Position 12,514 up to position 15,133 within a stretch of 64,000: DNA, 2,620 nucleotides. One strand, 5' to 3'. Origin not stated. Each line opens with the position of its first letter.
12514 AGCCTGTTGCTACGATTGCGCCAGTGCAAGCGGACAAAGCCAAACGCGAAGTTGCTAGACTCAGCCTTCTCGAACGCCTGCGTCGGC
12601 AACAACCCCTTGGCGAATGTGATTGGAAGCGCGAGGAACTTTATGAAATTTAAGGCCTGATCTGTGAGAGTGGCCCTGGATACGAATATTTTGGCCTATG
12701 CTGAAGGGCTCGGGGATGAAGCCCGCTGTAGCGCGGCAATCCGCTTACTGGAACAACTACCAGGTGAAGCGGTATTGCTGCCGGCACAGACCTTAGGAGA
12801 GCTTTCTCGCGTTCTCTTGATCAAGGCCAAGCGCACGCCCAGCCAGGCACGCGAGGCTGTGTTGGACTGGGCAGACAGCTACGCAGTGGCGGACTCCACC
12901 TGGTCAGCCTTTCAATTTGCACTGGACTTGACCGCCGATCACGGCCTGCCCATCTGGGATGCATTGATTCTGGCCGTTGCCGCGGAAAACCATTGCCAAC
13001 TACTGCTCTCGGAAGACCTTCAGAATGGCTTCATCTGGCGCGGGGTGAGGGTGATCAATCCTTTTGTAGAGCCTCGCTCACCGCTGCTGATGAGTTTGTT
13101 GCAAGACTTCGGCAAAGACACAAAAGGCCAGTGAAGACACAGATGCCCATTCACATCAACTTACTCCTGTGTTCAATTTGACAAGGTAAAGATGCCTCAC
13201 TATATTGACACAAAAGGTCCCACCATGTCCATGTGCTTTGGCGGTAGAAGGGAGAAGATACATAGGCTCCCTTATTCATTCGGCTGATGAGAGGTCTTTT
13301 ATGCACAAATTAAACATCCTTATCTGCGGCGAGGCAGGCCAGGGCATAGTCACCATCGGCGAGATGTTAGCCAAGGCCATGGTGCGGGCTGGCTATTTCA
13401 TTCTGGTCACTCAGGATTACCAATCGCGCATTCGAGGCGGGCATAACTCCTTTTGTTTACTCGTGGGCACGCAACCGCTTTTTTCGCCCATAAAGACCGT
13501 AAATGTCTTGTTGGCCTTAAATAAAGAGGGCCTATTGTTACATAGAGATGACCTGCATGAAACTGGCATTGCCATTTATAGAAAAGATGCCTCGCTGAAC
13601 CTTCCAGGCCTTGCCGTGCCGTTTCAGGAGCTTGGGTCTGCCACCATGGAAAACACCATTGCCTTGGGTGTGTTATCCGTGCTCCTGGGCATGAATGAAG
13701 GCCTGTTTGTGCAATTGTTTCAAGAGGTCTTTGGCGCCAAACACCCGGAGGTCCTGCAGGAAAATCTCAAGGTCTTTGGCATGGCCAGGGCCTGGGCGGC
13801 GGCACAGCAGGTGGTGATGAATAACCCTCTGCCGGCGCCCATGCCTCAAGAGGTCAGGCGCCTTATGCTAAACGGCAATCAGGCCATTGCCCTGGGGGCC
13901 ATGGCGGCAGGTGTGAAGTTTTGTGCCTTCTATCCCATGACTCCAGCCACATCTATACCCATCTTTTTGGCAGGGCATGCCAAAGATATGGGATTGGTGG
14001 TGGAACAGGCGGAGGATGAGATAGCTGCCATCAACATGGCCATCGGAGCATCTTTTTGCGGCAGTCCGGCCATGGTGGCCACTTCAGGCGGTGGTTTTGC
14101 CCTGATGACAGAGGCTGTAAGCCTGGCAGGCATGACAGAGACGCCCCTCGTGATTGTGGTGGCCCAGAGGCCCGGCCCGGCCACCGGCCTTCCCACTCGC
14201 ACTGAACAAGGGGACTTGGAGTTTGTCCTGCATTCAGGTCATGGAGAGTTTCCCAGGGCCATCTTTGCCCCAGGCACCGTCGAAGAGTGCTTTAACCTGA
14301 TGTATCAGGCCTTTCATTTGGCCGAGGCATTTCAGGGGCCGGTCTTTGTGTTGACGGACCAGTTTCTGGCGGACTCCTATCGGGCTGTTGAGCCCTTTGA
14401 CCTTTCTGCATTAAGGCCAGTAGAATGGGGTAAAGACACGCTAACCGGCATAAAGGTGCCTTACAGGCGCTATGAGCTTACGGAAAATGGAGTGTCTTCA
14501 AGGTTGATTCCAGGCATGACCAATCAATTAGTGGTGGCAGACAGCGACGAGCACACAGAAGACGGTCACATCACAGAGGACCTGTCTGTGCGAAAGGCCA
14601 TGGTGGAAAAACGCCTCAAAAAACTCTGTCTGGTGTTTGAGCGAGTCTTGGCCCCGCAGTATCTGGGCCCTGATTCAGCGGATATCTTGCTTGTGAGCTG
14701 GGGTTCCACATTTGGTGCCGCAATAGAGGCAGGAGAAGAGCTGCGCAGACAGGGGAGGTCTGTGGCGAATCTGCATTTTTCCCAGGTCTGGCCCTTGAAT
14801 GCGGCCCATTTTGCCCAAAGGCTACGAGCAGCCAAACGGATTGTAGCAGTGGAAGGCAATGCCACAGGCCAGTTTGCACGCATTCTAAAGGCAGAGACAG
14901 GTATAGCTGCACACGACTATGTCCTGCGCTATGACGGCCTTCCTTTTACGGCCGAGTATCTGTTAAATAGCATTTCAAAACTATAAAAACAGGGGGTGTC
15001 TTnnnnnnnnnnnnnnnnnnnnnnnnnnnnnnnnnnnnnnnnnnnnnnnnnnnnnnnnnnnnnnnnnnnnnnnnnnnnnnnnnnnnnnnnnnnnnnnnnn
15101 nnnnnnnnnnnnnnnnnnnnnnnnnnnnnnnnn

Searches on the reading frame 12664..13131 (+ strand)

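Call 14: search_protein_families(library=ncbifam, proteins=[window:12664-13131:+], max_evalue=1e-10)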
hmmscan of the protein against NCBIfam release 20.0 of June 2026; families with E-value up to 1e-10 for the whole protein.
window:12664-13131:+ (156 aa): 0 families

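Call 42: search_protein_families(library=pfam, proteins=[window:12664-13131:+], max_evalue=0.001)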
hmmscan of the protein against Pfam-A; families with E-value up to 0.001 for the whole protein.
window:12664-13131:+ (156 aa): 1 family
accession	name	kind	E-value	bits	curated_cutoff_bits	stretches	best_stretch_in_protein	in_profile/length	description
PF01850.27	PIN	-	1.5e-12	48.6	23.6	1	4-118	2-111/120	PIN domain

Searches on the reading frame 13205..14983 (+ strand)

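Call 14: search_protein_families(library=ncbifam, proteins=[window:13205-14983:+], max_evalue=1e-10)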
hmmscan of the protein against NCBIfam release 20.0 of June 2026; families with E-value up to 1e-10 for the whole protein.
window:13205-14983:+ (593 aa): 11 families
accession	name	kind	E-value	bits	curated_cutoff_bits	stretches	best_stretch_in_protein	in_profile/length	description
TIGR03710.1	OAFO_sf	subfamily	1.6e-189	631.1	482.75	1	36-589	2-560/561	2-oxoacid:acceptor oxidoreductase subunit alpha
NF041170.1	Oxoac_fdxalpha_Archa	equivalog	1.1e-125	420.4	800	2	147-592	167-621/636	2-oxoacid:ferredoxin oxidoreductase subunit alpha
NF006412.0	PRK08659.1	equivalog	5.3e-71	239.8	411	1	219-592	5-375/378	2-oxoacid:acceptor oxidoreductase subunit alpha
NF007206.0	PRK09627.1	equivalog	6.9e-56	189.8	579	1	218-589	2-371/375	2-oxoglutarate synthase subunit alpha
NF005507.0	PRK07119.1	subfamily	2.3e-49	168.1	399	1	218-397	3-182/352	3-methyl-2-oxobutanoate dehydrogenase subunit VorB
NF040682.1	PorA_Arch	equivalog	8.7e-19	67.7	550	1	220-554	4-323/387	pyruvate synthase subunit PorA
TIGR03336.1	IOR_alpha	equivalog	3.1e-17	62.1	650.9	1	219-385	3-162/595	indolepyruvate ferredoxin oxidoreductase subunit alpha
NF007201.0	PRK09622.1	equivalog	2.7e-15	56.2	590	0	222-389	13-178/405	2-oxoacid:ferredoxin oxidoreductase subunit alpha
NF006232.0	PRK08366.1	equivalog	1.6e-13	50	646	1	219-393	7-178/394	2-ketoisovalerate ferredoxin oxidoreductase subunit alpha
NF006233.0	PRK08367.1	equivalog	4.8e-13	48.7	625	0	219-322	4-109/394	pyruvate ferredoxin oxidoreductase subunit alpha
NF045764.1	PhenlGlyoxDHPadG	equivalog_domain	3.4e-11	42.3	700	0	219-323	2-108/398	NADH-dependent phenylglyoxylate dehydrogenase subunit alpha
